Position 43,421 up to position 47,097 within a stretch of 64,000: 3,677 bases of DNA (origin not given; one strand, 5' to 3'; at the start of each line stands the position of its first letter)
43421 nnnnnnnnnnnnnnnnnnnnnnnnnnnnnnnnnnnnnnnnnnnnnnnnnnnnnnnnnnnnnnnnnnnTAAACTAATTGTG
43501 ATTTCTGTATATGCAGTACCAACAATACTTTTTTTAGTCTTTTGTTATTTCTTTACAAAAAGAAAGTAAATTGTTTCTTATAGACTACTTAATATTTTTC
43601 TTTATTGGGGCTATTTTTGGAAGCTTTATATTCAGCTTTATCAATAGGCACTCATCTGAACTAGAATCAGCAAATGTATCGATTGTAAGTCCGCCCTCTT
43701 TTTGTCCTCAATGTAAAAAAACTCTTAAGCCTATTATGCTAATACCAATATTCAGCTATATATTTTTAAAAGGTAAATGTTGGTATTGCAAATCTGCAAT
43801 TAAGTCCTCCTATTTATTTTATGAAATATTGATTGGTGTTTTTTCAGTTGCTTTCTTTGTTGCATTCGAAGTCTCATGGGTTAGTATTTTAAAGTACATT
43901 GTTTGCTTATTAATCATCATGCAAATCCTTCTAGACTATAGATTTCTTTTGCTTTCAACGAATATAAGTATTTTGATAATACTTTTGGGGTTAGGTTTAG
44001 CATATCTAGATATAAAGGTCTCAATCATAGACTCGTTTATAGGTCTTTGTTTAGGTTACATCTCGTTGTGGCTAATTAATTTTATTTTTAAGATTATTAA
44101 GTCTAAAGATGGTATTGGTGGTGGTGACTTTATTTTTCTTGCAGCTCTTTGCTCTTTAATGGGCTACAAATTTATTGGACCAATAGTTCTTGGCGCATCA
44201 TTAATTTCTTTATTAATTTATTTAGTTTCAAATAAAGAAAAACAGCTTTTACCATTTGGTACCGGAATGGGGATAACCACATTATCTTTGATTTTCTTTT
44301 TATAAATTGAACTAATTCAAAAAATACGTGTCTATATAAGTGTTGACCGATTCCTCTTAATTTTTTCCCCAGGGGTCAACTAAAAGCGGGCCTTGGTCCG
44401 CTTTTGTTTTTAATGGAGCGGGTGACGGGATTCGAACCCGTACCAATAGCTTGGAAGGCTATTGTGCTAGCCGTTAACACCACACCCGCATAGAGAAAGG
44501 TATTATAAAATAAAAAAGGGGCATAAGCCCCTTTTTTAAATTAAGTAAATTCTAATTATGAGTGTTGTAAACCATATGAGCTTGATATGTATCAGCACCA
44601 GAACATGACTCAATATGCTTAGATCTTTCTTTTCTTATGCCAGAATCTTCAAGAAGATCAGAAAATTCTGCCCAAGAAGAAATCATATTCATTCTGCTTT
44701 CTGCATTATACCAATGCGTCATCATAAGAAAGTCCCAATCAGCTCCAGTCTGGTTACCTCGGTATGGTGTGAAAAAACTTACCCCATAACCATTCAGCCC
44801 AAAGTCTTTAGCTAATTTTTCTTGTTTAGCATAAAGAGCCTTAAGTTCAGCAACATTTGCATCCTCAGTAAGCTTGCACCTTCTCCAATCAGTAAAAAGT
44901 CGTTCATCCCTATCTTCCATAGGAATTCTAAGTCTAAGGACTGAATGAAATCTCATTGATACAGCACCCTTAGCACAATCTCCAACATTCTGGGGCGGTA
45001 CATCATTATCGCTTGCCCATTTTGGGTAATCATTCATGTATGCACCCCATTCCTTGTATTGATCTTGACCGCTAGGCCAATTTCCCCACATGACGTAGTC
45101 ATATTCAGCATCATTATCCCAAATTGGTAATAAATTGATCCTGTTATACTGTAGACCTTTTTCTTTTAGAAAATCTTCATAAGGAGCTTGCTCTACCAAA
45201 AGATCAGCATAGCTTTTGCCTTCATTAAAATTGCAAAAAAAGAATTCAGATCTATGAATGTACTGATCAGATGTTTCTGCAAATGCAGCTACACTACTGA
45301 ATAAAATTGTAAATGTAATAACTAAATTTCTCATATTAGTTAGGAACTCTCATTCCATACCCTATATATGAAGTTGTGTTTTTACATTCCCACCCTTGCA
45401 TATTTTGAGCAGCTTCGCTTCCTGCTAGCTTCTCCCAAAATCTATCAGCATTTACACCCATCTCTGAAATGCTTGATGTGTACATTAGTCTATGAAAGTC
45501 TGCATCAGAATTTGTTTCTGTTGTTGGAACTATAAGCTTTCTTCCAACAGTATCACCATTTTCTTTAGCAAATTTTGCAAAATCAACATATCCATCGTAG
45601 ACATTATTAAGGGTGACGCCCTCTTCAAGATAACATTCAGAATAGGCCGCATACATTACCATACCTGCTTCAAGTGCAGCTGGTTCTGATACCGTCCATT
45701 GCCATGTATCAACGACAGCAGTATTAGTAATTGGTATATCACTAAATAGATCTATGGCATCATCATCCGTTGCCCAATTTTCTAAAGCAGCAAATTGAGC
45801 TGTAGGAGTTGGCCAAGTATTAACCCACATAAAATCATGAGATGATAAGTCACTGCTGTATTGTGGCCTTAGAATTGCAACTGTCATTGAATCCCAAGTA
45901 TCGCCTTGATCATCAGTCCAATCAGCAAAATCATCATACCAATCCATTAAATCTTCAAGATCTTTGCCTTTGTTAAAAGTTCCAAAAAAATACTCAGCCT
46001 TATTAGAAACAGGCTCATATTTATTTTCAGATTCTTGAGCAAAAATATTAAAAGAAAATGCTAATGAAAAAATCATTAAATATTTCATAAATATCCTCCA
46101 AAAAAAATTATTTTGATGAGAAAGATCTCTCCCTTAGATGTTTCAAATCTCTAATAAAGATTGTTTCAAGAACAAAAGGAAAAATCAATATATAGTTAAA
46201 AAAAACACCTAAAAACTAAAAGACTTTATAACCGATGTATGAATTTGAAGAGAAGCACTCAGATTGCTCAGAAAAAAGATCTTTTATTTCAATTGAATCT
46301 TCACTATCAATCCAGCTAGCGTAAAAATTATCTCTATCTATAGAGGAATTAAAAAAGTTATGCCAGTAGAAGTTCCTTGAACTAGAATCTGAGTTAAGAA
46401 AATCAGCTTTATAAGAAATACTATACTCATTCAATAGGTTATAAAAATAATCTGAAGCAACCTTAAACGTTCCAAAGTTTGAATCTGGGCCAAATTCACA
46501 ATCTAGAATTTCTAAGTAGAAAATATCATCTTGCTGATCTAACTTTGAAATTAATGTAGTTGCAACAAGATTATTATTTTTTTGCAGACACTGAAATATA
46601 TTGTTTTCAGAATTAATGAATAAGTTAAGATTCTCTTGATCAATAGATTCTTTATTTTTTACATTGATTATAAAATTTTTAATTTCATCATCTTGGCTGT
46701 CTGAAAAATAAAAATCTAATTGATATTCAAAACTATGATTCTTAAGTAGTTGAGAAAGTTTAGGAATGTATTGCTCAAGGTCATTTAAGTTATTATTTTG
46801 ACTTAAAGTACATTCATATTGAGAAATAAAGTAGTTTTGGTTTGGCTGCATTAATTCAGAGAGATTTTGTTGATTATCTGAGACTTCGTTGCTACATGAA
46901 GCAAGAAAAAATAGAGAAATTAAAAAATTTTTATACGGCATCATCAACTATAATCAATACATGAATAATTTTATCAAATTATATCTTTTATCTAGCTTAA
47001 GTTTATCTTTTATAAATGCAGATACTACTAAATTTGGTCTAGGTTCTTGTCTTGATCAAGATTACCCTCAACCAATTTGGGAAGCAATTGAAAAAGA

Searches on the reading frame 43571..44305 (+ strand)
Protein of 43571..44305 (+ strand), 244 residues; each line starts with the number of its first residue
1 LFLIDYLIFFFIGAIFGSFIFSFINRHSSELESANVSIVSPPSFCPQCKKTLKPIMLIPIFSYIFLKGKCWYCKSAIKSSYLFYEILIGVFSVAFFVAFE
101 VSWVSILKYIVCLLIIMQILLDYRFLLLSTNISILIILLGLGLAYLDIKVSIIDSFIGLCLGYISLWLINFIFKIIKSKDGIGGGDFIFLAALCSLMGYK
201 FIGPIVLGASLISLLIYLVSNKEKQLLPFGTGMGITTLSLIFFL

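Call 8: search_protein_families(library=pfam, proteins=[window:43571-44305:+], max_evalue=0.001)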
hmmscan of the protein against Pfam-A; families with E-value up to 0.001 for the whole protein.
window:43571-44305:+ (244 aa): 2 families
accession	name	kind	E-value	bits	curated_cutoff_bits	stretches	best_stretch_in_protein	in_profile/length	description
PF06750.18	A24_N_bact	-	5.6e-23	81.2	23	1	12-99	2-84/84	Bacterial Peptidase A24 N-terminal domain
PF01478.23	Peptidase_A24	-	2.7e-06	28.2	26.5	1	111-216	3-102/104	Type IV leader peptidase family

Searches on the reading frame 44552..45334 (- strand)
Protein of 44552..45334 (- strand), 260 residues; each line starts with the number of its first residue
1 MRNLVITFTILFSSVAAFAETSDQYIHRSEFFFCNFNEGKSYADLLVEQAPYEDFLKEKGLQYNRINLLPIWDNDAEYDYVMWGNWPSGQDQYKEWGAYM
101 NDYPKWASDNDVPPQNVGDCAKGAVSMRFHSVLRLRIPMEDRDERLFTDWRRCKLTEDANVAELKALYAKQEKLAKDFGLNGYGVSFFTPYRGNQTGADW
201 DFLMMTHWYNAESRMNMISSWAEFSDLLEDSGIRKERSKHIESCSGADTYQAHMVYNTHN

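Call 8: search_protein_families(library=pfam, proteins=[window:44552-45334:-], max_evalue=0.001)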
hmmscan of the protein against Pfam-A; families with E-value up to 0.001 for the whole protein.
window:44552-45334:- (260 aa): 0 families

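Call 70: search_protein_families(library=pfam, proteins=[window:44552-45334:-], max_evalue=10)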
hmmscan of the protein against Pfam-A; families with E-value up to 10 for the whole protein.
window:44552-45334:- (260 aa): 0 families

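Call 71: find_homologous_proteins(query=window:44552-45334:-, max_evalue=0.001)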
Query window:44552-45334:- (260 aa): 40 proteins with E <= 0.001 among 258 candidates.
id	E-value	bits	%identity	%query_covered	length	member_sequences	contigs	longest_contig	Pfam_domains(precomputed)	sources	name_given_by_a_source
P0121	2.5e-178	609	99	100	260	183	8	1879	-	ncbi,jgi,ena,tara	tara:strand:+ start:191 stop:973 length:783 start_codon:yes stop_codon:yes gene_type:complete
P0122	2.2e-151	521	82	100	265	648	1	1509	-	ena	-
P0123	1.4e-150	518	82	100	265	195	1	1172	-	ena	-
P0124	1.4e-150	518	82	100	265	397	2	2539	-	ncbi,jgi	-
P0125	4.7e-150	517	82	100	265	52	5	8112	-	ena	-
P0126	1.9e-149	515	82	100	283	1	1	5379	-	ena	-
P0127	2.1e-149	514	82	100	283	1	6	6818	-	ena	-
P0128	6.9e-149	513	81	100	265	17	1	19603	-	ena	-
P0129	1.8e-148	511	81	100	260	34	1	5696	-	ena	-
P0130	2.4e-148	511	82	98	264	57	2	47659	-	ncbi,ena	-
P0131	1.3e-147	508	81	100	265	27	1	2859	-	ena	-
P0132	1.2e-137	476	77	100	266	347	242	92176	-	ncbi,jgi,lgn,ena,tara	jgi:hypothetical protein|tara:strand:+ start:233 stop:1033 length:801 start_codon:yes stop_codon:yes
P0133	1.4e-112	394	86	72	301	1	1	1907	PF17645.7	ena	-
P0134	7.4e-104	365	59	97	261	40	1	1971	-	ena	-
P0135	3.3e-100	353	59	99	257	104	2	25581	-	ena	-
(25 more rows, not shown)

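Call 80: predict_structure(alignment_id=A7)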
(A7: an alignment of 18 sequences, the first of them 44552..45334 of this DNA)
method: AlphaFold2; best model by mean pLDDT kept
length: 260 residues; sequences in the alignment: 18
mean_pLDDT: 85.5   pTM: 0.78
mean pLDDT of the five models: 85.5, 85.3, 82.9, 79.9, 75.5
residues with pLDDT >= 90: 169; 70-90: 50; 50-70: 23; < 50: 18
segments of 3 or more residues with pLDDT < 50: 10-24
pLDDT, mean of each block of 10 residues (from residue 1): 53 38 61 93 95 96 94 76 90 93 97 90 79 90 91 91 91 95 91 63 93 94 96 95 92 89
secondary structure, 60 per line:
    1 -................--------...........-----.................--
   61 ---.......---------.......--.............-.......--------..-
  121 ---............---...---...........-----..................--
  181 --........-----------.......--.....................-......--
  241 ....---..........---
elements in order: H2-17 E26-36 H42-58 E64-70 E80-86 H89-101 H103-109 E124-135 E145-155 H161-178 E183-190 E202-208 H211-231 H233-238 E241-244 E248-257

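Call 82: fold_search(model_id=the predicted structure, library=pdb)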
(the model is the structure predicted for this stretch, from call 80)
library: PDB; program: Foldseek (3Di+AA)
matches with E <= 10: 1093; with E <= 0.001: 99
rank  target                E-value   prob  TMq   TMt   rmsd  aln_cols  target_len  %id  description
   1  6xuc_E                1.3e-07  1.00  0.46  0.51   6.8       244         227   14  Structure of coproheme decarboxylase from Corynebacterium diphteriae in complex with coproheme (released 2020-04-22)
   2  7q4g_C                1.4e-07  1.00  0.48  0.52   6.3       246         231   12  Structure of coproheme decarboxylase from Corynebacterium dipththeriae Y135A mutant in complex with coproheme (released 2022-02-23)
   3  9mhq_A                1.4e-07  1.00  0.46  0.53   6.8       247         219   10  G169V variant of Streptomyces coelicolor coproheme decarboxylase in complex with Monovinyl, Monopropionate Deuteroheme (released 2025-10-22)
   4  9mhq_C                1.4e-07  1.00  0.45  0.51   7.0       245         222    9  G169V variant of Streptomyces coelicolor coproheme decarboxylase in complex with Monovinyl, Monopropionate Deuteroheme (released 2025-10-22)
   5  6xub_E                1.4e-07  1.00  0.46  0.52   6.8       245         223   13  Structure of coproheme decarboxylase from Corynebacterium diphteriae in complex with monovinyl monopropionyl deuterohe (released 2020-04-22)
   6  9miq_A                1.5e-07  1.00  0.47  0.53   6.8       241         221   10  Wild-type Coproheme Decarboxylase from Streptomyces Coelicolor in complex with Monovinyl, Monopropionate Deuteroheme (released 2025-10-22)
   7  5f9p_B                1.8e-07  1.00  0.46  0.49   7.0       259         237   12  Crystal structure study of anthrone oxidase-like protein (released 2016-12-14)
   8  9mhr_E                1.9e-07  1.00  0.45  0.52   6.9       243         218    9  G169L variant of Coproheme Decarboxylase from Streptomyces Coelicolor in complex with Monovinyl, Monopropionate Deuter (released 2025-10-22)
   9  3nn2_B                2.1e-07  1.00  0.47  0.51   6.5       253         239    8  Structure of chlorite dismutase from Candidatus Nitrospira defluvii in complex with cyanide (released 2010-07-28)
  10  9mhr_D                2.1e-07  1.00  0.45  0.51   7.0       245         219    9  G169L variant of Coproheme Decarboxylase from Streptomyces Coelicolor in complex with Monovinyl, Monopropionate Deuter (released 2025-10-22)
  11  9mhq_E                3.1e-07  1.00  0.48  0.55   6.4       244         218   10  G169V variant of Streptomyces coelicolor coproheme decarboxylase in complex with Monovinyl, Monopropionate Deuteroheme (released 2025-10-22)
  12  7q4f_A                3.3e-07  1.00  0.46  0.51   6.8       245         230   13  Structure of coproheme decarboxylase from Corynebacterium dipththeriae W183Y mutant in complex with coproheme (released 2022-02-23)
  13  6xub_D                3.7e-07  1.00  0.46  0.51   6.5       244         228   10  Structure of coproheme decarboxylase from Corynebacterium diphteriae in complex with monovinyl monopropionyl deuterohe (released 2020-04-22)
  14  9miq_E                3.7e-07  1.00  0.46  0.52   6.8       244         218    9  Wild-type Coproheme Decarboxylase from Streptomyces Coelicolor in complex with Monovinyl, Monopropionate Deuteroheme (released 2025-10-22)
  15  7q4g_A                4.0e-07  1.00  0.49  0.53   6.6       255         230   12  Structure of coproheme decarboxylase from Corynebacterium dipththeriae Y135A mutant in complex with coproheme (released 2022-02-23)
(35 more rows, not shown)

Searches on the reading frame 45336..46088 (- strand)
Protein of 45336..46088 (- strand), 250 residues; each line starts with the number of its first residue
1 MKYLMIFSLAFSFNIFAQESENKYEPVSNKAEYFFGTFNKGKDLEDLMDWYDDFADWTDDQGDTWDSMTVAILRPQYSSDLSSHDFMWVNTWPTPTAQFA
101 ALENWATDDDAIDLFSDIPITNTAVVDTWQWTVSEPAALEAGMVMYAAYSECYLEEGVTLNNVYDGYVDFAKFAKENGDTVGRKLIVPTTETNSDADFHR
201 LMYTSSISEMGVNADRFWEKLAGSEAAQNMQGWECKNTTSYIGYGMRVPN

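Call 8: search_protein_families(library=pfam, proteins=[window:45336-46088:-], max_evalue=0.001)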
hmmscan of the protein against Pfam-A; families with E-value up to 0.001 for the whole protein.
window:45336-46088:- (250 aa): 0 families

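Call 70: search_protein_families(library=pfam, proteins=[window:45336-46088:-], max_evalue=10)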
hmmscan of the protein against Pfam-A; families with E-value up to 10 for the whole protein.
window:45336-46088:- (250 aa): 1 family
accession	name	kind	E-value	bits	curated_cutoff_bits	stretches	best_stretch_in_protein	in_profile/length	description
PF15660.11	Imm75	-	0.0051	17.5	25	1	34-59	53-78/84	Putative Immunity protein 75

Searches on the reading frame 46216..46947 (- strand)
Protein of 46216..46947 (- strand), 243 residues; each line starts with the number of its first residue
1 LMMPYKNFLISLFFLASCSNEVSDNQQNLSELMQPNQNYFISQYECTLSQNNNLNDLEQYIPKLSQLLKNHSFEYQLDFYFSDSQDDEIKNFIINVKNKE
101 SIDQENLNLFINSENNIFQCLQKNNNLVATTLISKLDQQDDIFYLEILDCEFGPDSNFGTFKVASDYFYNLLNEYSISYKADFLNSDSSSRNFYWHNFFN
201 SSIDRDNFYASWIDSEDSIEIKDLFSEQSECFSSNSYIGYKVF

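Call 8: search_protein_families(library=pfam, proteins=[window:46216-46947:-], max_evalue=0.001)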
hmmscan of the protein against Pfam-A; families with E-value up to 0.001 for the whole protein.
window:46216-46947:- (243 aa): 0 families

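Call 70: search_protein_families(library=pfam, proteins=[window:46216-46947:-], max_evalue=10)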
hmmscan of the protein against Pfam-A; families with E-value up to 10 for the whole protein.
window:46216-46947:- (243 aa): 1 family
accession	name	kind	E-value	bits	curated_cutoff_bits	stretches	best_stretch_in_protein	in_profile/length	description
PF21652.2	YDR124W_N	-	5.2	7.5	27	1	181-210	25-54/67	YDR124W, N-terminal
